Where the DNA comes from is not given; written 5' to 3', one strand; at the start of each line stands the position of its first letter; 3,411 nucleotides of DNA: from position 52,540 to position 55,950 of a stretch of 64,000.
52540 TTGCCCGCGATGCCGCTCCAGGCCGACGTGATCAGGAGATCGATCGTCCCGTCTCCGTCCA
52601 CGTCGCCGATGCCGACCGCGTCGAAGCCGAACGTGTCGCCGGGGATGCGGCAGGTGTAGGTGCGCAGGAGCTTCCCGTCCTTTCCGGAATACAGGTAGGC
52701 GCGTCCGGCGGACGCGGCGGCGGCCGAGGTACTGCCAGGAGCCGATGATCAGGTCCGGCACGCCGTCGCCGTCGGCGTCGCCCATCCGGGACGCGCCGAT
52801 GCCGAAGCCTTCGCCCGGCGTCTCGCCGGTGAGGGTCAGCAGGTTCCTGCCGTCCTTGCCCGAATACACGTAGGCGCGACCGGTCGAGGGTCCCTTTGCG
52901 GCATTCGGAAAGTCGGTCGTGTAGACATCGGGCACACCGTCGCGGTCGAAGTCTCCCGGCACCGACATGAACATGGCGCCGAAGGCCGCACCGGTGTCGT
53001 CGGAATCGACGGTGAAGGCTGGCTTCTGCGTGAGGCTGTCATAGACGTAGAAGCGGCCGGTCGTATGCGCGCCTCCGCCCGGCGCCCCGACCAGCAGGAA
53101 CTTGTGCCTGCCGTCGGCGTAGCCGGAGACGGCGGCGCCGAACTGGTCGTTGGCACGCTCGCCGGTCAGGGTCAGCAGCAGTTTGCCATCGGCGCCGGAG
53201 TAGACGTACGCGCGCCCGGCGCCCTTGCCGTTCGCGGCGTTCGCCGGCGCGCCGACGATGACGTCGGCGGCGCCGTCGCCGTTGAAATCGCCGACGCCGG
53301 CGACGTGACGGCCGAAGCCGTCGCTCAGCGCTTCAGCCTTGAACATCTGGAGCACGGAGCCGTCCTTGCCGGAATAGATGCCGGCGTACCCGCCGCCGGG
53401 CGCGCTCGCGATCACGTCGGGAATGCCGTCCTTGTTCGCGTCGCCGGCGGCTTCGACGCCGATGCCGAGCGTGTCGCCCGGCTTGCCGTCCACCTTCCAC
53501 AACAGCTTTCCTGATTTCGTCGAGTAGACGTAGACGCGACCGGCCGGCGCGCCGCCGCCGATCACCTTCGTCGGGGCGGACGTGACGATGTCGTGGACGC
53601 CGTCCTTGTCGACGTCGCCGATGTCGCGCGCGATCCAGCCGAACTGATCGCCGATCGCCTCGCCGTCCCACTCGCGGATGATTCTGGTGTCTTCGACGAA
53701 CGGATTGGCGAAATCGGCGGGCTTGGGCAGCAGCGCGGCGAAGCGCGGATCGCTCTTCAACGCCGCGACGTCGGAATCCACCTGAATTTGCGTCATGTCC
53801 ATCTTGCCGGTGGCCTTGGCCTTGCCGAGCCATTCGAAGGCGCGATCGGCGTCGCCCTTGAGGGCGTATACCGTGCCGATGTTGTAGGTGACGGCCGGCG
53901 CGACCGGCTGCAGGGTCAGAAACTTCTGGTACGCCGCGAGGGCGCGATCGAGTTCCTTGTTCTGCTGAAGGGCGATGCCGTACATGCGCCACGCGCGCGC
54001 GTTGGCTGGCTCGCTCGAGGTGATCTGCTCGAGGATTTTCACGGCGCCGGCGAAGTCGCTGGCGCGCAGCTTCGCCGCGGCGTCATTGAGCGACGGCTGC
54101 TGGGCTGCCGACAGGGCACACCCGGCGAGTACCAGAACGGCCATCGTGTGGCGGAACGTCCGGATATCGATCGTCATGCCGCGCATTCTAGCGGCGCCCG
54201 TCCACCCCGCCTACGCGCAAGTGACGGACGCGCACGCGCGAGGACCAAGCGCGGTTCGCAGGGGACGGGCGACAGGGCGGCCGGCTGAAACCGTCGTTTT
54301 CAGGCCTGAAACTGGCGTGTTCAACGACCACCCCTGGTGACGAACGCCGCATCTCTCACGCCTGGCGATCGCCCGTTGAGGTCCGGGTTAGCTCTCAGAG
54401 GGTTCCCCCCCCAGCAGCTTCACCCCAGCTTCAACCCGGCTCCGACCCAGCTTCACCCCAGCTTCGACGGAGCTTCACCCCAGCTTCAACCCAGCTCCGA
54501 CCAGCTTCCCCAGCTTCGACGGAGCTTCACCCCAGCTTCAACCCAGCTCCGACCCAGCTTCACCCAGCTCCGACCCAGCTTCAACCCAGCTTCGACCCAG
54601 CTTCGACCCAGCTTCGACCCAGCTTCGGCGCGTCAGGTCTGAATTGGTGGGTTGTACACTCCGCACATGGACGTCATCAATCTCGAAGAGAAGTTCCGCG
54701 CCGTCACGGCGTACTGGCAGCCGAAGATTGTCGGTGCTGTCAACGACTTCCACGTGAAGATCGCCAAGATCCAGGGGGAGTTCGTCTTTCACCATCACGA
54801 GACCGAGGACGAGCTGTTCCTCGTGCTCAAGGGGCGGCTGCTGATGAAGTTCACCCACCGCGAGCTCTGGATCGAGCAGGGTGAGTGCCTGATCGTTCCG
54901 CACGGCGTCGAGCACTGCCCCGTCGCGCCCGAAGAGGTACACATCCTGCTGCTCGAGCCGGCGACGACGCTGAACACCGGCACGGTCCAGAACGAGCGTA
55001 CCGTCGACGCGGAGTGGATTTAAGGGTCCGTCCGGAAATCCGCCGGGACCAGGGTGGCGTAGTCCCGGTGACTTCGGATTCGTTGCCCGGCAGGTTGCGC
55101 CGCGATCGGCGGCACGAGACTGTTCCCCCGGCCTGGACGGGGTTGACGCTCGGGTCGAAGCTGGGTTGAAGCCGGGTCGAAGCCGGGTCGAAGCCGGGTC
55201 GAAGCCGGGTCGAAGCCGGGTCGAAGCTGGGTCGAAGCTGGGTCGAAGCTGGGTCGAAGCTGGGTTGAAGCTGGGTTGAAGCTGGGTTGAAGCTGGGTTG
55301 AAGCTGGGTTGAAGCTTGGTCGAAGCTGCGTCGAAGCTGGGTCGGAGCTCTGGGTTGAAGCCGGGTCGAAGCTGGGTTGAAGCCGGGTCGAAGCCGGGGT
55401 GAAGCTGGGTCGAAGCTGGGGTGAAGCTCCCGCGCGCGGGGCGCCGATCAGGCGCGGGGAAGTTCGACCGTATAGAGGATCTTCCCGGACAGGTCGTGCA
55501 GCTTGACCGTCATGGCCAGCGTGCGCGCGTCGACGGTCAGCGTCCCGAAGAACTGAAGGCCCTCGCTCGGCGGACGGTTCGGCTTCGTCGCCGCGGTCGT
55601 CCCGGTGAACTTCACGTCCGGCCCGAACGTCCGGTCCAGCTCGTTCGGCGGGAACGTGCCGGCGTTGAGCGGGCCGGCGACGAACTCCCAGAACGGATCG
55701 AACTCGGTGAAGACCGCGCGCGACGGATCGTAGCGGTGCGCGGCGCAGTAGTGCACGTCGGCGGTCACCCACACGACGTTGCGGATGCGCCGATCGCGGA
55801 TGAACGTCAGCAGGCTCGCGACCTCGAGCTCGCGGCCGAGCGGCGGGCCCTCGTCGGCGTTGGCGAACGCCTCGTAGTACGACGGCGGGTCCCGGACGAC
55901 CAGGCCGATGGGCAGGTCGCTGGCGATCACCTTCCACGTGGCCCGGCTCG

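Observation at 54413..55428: Two inverted arrays of an 11-nt tandem repeat bracket a single cupin gene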

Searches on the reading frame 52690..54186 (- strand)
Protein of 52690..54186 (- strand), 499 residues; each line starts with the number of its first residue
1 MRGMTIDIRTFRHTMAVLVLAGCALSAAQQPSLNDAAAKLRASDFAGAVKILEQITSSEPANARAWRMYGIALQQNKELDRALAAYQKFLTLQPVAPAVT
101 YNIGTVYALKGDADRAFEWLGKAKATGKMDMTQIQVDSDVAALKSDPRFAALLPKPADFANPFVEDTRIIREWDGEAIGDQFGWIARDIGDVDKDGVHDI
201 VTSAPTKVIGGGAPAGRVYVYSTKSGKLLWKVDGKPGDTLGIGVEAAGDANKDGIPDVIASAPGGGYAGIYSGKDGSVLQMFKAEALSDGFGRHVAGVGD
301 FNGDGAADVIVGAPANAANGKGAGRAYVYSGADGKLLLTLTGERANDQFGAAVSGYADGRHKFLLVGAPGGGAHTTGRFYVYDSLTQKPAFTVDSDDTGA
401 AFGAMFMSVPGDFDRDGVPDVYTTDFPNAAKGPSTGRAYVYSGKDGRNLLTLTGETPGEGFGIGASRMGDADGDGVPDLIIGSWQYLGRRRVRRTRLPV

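Call 52: find_homologous_proteins(query=window:52690-54186:-, max_evalue=1e-80)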
Query window:52690-54186:- (499 aa): 2389 proteins with E <= 1e-80 among 8000 candidates; the best 120 are listed.
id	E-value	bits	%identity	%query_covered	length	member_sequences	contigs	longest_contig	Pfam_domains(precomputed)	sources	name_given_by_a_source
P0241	0.0e+0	1057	96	99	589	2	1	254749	PF01839.30,PF14559.13,PF13431.13,PF13517.13,PF13432.13,PF07719.24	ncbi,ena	-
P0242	6.9e-288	973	87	97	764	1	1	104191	PF01839.30,PF13517.13,PF13432.13,PF07719.24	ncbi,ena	-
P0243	1.1e-285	966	87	97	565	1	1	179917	PF01839.30,PF14559.13,PF13431.13,PF13371.13,PF13517.13,PF00515.35,PF13432.13,PF07719.24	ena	-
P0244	4.5e-267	905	80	97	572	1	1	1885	PF01839.30,PF14559.13,PF23727.2,PF13517.13,PF13432.13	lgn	-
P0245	4.3e-259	878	78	97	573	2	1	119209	PF01839.30,PF14559.13,PF13431.13,PF13371.13,PF13517.13,PF13432.13,PF13428.13,PF07719.24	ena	-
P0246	7.4e-258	874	80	94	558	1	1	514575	PF01839.30,PF14559.13,PF13431.13,PF13371.13,PF13517.13,PF00515.35,PF13432.13,PF13428.13,PF13181.13,PF07719.24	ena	-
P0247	8.3e-255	864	76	97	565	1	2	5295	PF01839.30,PF14559.13,PF23727.2,PF13414.13,PF13371.13,PF13517.13,PF13432.13,PF13428.13,PF07719.24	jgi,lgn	jgi:hypothetical protein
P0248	1.5e-243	827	76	91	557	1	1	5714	PF01839.30,PF14559.13,PF13431.13,PF23914.2,PF13414.13,PF13517.13,PF00515.35,PF13432.13,PF13428.13,PF13181.13,PF07719.24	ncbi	ncbi:MAG TPA: FG-GAP-like repeat-containing protein [Vicinamibacterales bacterium]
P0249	3.6e-225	766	72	91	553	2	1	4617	PF01839.30,PF13431.13,PF13414.13,PF13428.13,PF14559.13,PF23727.2,PF13517.13,PF00515.35,PF13424.13,PF13432.13,PF13181.13,PF07719.24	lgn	-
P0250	1.5e-222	758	83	77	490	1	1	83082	PF01839.30,PF13517.13,PF13432.13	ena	-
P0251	6.2e-218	743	70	93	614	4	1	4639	PF01839.30,PF14559.13,PF13431.13,PF13414.13,PF13517.13,PF00515.35,PF13424.13,PF13432.13,PF13428.13,PF13181.13,PF07719.24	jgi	jgi:hypothetical protein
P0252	1.3e-212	725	68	94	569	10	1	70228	PF01839.30,PF13431.13,PF14312.13,PF13414.13,PF13428.13,PF14559.13,PF13517.13,PF00515.35,PF13424.13,PF13432.13,PF13181.13,PF07719.24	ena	-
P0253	1.4e-210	718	66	92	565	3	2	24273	PF01839.30,PF13431.13,PF14312.13,PF13414.13,PF13428.13,PF14559.13,PF13517.13,PF00515.35,PF13424.13,PF13432.13,PF13181.13,PF07719.24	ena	-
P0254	9.5e-210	716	68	92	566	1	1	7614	PF01839.30,PF13431.13,PF14312.13,PF13414.13,PF13428.13,PF14559.13,PF13517.13,PF00515.35,PF13424.13,PF13432.13,PF13181.13,PF07719.24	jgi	jgi:hypothetical protein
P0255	4.1e-209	713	67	93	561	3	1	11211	PF01839.30,PF14559.13,PF13431.13,PF23914.2,PF13414.13,PF13517.13,PF00515.35,PF13432.13,PF13428.13,PF07719.24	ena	-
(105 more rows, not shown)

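Call 53: find_encoding_contigs(protein=P0241, flank=10000, max_places=3)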
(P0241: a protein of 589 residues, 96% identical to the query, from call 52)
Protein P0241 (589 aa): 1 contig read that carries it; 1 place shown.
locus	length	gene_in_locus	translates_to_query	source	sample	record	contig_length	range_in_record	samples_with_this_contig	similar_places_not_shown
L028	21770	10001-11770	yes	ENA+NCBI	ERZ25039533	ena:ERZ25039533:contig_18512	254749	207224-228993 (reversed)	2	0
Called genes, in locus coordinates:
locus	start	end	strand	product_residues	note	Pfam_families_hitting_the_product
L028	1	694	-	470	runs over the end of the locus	PF00474:SSF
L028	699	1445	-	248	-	PF00376:MerR, PF13411:MerR_1, PF01381:HTH_3 (weak), PF13560:HTH_31, PF07883:Cupin_2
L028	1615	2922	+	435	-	PF01546:Peptidase_M20, PF07687:M20_dimer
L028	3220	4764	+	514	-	PF25183:OMP_b-brl_4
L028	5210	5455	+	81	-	-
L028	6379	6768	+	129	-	PF03576:Peptidase_S58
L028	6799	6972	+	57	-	-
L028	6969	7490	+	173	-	PF03576:Peptidase_S58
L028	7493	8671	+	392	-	PF16655:PhoD_N, PF09423:PhoD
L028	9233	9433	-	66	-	-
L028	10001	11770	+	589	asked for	PF13432:TPR_16 (weak), PF14559:TPR_19 (faint), PF13431:TPR_17 (faint), PF07719:TPR_2 (faint), PF01839:FG-GAP (weak), PF13517:FG-GAP_3 (weak), PF01839:FG-GAP, PF13517:FG-GAP_3 (weak)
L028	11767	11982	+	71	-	-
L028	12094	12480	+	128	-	-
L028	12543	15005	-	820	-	PF12704:MacB_PCD, PF02687:FtsX, PF12704:MacB_PCD, PF02687:FtsX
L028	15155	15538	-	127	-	PF01850:PIN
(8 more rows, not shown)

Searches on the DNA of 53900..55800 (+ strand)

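Call 46: search_rna_families(source=window, start=53900, end=55800, threshold=evalue, max_evalue=1)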
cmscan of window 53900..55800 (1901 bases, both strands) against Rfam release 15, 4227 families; matches with E-value up to 1: 0.
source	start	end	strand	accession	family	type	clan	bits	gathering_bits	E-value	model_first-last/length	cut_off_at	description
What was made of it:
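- There is no Rfam family (call 46), and the arrays differ in length and variants.
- Tried and rejected: Rfam at a permissive threshold gave no hit (call 46).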

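Call 73: search_dna_similar(query=window:54400-55440:+, collection=plasmids, mode=distant, max_rows=8)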
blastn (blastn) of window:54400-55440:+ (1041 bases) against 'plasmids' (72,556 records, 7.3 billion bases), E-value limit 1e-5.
Records with a match: 9; places in all: 9; records where one place covers at least 80% of the query: 0.
Best place of each record, by identity: 60-80% 9.
By first word of the organism name: Paracoccus 4; Bradyrhizobium 2; Tistrella 1; Mesorhizobium 1; Aminobacter 1.
By predicted mobility (MOB-suite, as given by PLSDB): non-mobilizable 6; conjugative 3.
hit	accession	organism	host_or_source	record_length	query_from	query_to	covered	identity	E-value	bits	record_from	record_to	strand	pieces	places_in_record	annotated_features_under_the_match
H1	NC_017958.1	Tistrella mobilis KA081020-065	-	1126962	341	586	24%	70.3%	8e-21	110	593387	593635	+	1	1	record has no annotation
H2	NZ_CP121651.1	Bradyrhizobium sp. CB82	Stylosanthes guianensis,cell culture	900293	321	529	20%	72.6%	2e-23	118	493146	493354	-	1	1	cupin domain-containing protein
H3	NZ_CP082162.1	Bradyrhizobium sp. 195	Acmispon strigosus,cell culture,root ...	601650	322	529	20%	71.6%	3e-20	107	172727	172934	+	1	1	cupin domain-containing protein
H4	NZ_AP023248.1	Mesorhizobium sp. 131-2-1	Lotus japonicus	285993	397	586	18%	75.0%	2e-23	119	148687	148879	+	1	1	cupin domain-containing protein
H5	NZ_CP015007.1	Aminobacter aminovorans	cell culture,soil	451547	409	528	12%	71.5%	4e-6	62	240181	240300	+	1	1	cupin domain-containing protein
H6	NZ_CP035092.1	Paracoccus denitrificans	Homo sapiens,cell culture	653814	494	561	7%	79.4%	4e-6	61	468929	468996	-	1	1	cupin domain-containing protein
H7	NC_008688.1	Paracoccus denitrificans PD1222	-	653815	494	561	7%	79.4%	4e-6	61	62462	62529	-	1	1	cupin domain-containing protein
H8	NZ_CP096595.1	Paracoccus denitrificans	mixed culture,activated sludge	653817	494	561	7%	79.4%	4e-6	61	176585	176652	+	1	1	cupin domain-containing protein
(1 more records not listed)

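Call 74: search_dna_similar(query=window:54400-55440:+, collection=phages, mode=distant, max_rows=8)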
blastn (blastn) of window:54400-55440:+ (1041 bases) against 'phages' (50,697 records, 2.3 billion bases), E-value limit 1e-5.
No match.
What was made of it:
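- Tried and rejected: The arrays did not match, though the low-complexity filter weakens this negative (calls 73, 74).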
